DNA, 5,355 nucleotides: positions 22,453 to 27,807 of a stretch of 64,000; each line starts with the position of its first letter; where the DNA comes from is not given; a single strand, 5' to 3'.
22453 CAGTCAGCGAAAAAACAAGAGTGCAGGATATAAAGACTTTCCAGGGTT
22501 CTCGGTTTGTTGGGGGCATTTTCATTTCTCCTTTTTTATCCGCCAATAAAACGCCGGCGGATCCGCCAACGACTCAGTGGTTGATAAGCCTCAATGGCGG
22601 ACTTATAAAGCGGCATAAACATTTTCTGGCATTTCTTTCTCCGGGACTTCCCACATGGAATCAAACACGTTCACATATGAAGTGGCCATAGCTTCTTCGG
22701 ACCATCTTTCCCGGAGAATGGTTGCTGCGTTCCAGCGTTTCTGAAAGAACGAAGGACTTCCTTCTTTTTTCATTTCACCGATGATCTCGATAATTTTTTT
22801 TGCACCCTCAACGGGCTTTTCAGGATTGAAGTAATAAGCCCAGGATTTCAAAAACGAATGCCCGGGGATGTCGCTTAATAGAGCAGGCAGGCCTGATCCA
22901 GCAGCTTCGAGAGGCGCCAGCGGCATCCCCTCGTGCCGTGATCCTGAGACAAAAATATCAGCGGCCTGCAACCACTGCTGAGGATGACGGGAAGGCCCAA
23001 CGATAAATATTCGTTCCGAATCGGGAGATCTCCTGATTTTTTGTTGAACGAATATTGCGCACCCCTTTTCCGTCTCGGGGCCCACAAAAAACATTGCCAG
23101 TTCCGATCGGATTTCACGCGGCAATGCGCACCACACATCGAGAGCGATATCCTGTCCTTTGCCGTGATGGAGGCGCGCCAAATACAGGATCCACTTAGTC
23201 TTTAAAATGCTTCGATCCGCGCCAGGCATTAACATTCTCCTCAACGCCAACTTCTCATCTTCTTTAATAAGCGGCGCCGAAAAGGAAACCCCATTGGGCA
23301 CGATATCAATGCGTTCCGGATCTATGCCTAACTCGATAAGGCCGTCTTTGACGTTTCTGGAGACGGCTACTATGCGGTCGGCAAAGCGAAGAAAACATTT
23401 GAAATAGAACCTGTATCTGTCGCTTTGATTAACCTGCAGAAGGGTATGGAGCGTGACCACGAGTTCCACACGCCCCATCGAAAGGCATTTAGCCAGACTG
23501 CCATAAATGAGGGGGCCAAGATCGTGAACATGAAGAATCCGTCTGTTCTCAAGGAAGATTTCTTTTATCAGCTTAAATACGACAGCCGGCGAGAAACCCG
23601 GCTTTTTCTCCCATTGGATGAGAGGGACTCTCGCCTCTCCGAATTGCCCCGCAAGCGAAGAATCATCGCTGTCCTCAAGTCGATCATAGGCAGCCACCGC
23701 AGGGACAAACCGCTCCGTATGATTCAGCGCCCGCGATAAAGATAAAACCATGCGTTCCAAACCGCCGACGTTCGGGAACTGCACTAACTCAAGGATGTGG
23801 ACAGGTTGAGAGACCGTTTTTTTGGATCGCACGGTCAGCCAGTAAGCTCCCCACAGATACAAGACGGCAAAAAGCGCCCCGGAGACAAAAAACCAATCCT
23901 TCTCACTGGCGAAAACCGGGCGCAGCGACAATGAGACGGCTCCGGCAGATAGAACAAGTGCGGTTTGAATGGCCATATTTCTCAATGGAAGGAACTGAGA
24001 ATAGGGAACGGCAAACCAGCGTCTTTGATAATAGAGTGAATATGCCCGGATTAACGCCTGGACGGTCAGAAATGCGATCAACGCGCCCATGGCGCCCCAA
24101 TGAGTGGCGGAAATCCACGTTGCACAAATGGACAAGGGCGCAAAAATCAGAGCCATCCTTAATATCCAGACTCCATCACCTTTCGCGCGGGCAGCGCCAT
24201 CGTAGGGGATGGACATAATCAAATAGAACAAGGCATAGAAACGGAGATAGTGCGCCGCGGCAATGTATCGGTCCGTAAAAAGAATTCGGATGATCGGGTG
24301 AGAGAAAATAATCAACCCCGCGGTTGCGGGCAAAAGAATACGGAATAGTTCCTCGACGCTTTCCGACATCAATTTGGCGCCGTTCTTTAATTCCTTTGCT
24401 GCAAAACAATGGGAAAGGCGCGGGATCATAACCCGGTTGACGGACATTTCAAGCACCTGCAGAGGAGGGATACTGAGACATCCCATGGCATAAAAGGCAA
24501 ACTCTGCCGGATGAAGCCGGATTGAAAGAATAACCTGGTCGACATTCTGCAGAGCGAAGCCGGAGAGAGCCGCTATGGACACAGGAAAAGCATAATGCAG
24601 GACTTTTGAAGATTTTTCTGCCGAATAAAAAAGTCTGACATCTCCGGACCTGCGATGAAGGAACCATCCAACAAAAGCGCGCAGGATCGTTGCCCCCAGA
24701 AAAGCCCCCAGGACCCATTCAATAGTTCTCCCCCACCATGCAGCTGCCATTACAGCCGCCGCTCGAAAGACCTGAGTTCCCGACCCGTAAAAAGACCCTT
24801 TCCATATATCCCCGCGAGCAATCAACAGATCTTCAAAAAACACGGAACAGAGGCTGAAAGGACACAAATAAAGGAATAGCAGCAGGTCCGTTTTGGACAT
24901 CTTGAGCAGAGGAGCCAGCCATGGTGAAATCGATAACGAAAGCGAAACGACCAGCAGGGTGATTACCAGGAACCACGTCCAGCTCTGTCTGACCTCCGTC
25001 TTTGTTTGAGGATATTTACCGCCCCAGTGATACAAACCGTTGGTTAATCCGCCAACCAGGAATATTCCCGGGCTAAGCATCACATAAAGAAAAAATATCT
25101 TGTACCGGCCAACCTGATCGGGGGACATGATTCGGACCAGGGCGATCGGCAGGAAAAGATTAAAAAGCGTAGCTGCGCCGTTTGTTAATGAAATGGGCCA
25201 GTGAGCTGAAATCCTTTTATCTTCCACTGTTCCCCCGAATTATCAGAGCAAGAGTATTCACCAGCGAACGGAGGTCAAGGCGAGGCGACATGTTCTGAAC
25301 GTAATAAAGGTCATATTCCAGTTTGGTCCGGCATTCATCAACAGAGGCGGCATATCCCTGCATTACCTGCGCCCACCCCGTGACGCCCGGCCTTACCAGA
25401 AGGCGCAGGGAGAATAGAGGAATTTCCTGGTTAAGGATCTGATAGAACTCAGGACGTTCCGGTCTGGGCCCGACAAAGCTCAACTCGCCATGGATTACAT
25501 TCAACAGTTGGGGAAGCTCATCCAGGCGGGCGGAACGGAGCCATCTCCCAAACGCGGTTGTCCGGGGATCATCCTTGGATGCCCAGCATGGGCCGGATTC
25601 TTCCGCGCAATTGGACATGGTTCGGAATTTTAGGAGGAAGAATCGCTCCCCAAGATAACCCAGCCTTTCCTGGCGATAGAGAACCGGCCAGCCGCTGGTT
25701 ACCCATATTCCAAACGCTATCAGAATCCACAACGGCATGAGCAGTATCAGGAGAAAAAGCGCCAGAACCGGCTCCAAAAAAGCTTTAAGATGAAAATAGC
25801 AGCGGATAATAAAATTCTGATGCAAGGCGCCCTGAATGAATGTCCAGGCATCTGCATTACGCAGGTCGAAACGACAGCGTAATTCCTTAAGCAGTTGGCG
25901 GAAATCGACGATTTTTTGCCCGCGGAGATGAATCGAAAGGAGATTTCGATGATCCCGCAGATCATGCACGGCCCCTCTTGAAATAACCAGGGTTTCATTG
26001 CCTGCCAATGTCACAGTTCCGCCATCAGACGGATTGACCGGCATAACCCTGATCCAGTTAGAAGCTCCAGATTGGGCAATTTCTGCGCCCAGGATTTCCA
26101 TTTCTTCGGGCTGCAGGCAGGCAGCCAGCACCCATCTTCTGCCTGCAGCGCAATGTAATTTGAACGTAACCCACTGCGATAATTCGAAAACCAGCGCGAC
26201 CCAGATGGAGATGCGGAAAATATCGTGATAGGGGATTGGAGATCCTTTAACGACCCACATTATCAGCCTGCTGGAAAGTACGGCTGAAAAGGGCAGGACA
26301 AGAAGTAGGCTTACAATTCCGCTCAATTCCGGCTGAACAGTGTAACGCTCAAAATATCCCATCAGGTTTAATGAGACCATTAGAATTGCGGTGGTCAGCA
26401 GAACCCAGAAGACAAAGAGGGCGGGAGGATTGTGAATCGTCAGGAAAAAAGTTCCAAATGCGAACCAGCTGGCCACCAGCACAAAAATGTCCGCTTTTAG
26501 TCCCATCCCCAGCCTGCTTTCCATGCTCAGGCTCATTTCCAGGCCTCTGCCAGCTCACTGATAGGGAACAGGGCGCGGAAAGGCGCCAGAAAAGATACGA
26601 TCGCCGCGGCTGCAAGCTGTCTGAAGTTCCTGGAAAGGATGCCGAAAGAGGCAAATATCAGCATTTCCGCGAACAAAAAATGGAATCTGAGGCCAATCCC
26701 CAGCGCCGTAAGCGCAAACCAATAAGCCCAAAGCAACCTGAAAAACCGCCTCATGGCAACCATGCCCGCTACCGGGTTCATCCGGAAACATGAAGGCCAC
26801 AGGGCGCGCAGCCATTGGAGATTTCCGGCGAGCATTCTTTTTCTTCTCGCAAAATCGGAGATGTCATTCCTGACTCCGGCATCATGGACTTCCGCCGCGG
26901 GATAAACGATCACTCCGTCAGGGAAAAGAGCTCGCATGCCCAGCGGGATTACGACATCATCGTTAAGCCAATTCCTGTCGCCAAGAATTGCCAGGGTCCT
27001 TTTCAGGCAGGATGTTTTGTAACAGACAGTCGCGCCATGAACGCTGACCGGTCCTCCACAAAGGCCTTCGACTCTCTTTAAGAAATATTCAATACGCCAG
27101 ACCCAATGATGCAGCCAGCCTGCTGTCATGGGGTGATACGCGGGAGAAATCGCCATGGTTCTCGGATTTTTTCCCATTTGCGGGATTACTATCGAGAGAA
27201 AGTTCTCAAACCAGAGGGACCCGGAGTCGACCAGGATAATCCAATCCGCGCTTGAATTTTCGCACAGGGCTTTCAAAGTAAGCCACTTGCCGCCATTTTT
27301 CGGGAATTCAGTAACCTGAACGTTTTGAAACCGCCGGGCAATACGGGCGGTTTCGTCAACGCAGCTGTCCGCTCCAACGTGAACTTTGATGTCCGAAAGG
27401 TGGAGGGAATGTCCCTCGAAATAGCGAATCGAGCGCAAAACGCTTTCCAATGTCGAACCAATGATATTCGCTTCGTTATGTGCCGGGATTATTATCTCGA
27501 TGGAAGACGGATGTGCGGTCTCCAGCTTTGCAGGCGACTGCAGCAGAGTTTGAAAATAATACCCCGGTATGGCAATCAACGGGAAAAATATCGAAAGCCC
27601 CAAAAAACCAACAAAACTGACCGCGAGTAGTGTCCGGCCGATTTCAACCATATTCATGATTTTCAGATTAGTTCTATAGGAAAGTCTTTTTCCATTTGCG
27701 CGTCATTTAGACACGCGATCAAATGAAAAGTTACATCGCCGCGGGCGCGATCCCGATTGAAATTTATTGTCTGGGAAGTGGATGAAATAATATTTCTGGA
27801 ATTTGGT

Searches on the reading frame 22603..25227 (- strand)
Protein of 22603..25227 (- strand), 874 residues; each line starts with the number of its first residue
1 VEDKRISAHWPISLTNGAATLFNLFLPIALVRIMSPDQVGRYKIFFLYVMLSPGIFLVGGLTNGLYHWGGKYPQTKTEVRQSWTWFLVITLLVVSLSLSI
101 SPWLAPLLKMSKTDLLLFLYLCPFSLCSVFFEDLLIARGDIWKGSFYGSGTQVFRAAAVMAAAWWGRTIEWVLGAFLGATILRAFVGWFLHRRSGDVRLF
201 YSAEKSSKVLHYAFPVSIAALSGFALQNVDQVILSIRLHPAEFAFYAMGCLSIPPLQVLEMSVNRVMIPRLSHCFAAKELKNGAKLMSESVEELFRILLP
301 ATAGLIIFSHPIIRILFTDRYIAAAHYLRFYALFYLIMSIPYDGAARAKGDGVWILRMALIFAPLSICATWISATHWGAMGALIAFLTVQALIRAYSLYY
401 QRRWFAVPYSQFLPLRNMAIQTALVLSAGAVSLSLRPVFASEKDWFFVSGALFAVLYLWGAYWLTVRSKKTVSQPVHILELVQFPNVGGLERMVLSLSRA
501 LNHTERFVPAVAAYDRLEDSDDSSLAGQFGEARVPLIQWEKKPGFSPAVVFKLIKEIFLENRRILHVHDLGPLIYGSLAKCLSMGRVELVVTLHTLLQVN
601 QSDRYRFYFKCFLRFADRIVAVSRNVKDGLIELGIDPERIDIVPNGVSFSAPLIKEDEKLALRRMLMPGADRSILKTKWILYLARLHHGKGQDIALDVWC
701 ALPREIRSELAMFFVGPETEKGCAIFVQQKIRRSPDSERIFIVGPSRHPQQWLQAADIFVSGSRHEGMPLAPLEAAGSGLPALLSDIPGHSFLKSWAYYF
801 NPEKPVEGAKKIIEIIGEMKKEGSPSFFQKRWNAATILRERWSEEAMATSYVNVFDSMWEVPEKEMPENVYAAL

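Call 8: search_protein_families(library=pfam, proteins=[window:22603-25227:-], max_evalue=0.001)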
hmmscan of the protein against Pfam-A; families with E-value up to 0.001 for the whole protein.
window:22603-25227:- (874 aa): 8 families
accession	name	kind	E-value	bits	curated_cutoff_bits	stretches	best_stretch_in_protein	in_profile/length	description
PF13439.12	Glyco_transf_4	-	8e-24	85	28.5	1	487-648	1-167/170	Glycosyltransferase Family 4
PF13692.12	Glyco_trans_1_4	-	2.7e-14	54.1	27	1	678-816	2-140/142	Glycosyl transferases group 1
PF13579.12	Glyco_trans_4_4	-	1.1e-11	45.7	29.7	1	488-646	1-158/158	Glycosyl transferase 4-like domain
PF00534.26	Glycos_transf_1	-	1.2e-11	44.9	26.4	1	676-791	14-128/172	Glycosyl transferases group 1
PF03023.19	MurJ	-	2.7e-07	30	27.4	1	162-318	149-308/451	Lipid II flippase MurJ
PF01943.22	Polysacc_synt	-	9e-07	29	28.2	1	18-273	14-272/274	Polysaccharide biosynthesis protein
PF01554.23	MatE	-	1.4e-05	25.3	24.9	1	215-371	1-160/161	MatE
PF20706.3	GT4-conflict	-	5.4e-05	22.8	26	1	676-789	196-315/385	Family 4 Glycosyltransferase in conflict systems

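Call 70: search_protein_families(library=ncbifam, proteins=[window:22603-25227:-], max_evalue=0.00001)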
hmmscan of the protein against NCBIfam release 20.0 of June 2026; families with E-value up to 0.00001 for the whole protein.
window:22603-25227:- (874 aa): 6 families
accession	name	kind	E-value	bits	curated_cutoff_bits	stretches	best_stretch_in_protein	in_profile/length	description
TIGR03088.1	stp2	hypoth_equivalog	1.9e-12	47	409.05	1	476-857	2-372/374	TIGR03088 family PEP-CTERM/XrtA system glycosyltransferase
NF041010.1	glycosy_Agl16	equivalog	6.1e-10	38.5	575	1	562-700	74-202/352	glycosylation protein Agl16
TIGR03999.1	thiol_BshA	equivalog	8.7e-09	34.8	273.7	1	548-856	71-371/375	N-acetyl-alpha-D-glucosaminyl L-malate synthase BshA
NF047684.1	TeichurnBiosyTuaC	equivalog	1.4e-07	30.8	550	1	607-789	156-323/391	teichuronic acid biosynthesis protein TuaC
NF038229.1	Glyco4_Geo_Pelo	equivalog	2.8e-07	29.9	400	1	611-790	105-272/338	GPMC system family 4 glycosyltransferase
NF011726.0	PRK15179.1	equivalog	3.2e-06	25.7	733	1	563-783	402-619/694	Vi polysaccharide biosynthesis protein TviE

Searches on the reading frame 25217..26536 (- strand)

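Call 8: search_protein_families(library=pfam, proteins=[window:25217-26536:-], max_evalue=0.001)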
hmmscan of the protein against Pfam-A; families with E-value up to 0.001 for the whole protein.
window:25217-26536:- (439 aa): 1 family
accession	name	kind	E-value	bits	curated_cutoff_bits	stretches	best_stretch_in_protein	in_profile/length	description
PF02397.22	Bac_transf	-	5.3e-58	195.9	27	1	251-433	1-178/179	Bacterial sugar transferase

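Call 70: search_protein_families(library=ncbifam, proteins=[window:25217-26536:-], max_evalue=0.00001)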
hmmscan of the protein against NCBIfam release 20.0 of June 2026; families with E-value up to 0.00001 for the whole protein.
window:25217-26536:- (439 aa): 10 families
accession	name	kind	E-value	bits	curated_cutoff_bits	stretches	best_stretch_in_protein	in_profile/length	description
TIGR03025.1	EPS_sugtrans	subfamily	3e-76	257.4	295.55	1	238-436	245-442/445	exopolysaccharide biosynthesis polyprenyl glycosylphosphotransferase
TIGR03013.1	EpsB_2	subfamily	2e-74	251.3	393.35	1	197-437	203-441/443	TIGR03013 family XrtA/PEP-CTERM system glycosyltransferase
TIGR03023.1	WcaJ_sugtrans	equivalog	3.4e-65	221.1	410.75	1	249-434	261-448/453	undecaprenyl-phosphate glucose phosphotransferase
TIGR03022.1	WbaP_sugtrans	subfamily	7e-37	127.7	403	2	321-436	344-453/456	undecaprenyl-phosphate galactose phosphotransferase WbaP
NF007518.0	PRK10124.1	equivalog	3.6e-35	121.6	684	1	252-428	275-453/464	undecaprenyl-phosphate glucose phosphotransferase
NF041877.1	EPS_EpsZ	equivalog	6.7e-31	107.4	800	1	259-436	274-456/459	exopolysaccharide biosynthesis polyisoprenyl-phosphate hexose-1-phosphate transferase EpsZ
NF052601.1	undeca_RfbP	equivalog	7.9e-31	107.2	330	2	321-433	130-236/244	undecaprenyl-phosphate galactose phosphotransferase family protein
NF050817.1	PolSacchBiosHfsE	equivalog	1.5e-27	96.5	750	1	257-431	278-458/467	polysaccharide biosynthesis protein HfsE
NF011751.0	PRK15204.1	equivalog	6.2e-21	74.5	907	1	238-434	267-471/476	undecaprenyl-phosphate galactose phosphotransferase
NF045514.1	glycotran_HepC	equivalog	4.6e-19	68.6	140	1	248-359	114-211/220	heterocyst development glycosyltransferase HepC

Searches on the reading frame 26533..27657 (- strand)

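Call 8: search_protein_families(library=pfam, proteins=[window:26533-27657:-], max_evalue=0.001)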
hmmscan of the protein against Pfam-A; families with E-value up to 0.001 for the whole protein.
window:26533-27657:- (374 aa): 2 families
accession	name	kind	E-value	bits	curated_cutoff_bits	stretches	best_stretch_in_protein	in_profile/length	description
PF00535.33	Glycos_transf_2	-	6.2e-14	52.7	23.3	1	55-204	2-151/168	Glycosyl transferase family 2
PF13641.12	Glyco_tranf_2_3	-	1.6e-10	41.9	27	1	51-237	2-190/230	Glycosyltransferase like family 2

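Call 70: search_protein_families(library=ncbifam, proteins=[window:26533-27657:-], max_evalue=0.00001)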
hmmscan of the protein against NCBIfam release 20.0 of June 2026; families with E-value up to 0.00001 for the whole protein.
window:26533-27657:- (374 aa): 2 families
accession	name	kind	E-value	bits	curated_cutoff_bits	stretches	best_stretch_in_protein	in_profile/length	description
TIGR03937.1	PgaC_IcaA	equivalog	2.5e-07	30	422.3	1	40-170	34-159/407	poly-beta-1,6-N-acetyl-D-glucosamine synthase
TIGR03469.1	HpnB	hypoth_equivalog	6.4e-06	25.4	379.25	0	17-111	5-96/386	hopene-associated glycosyltransferase HpnB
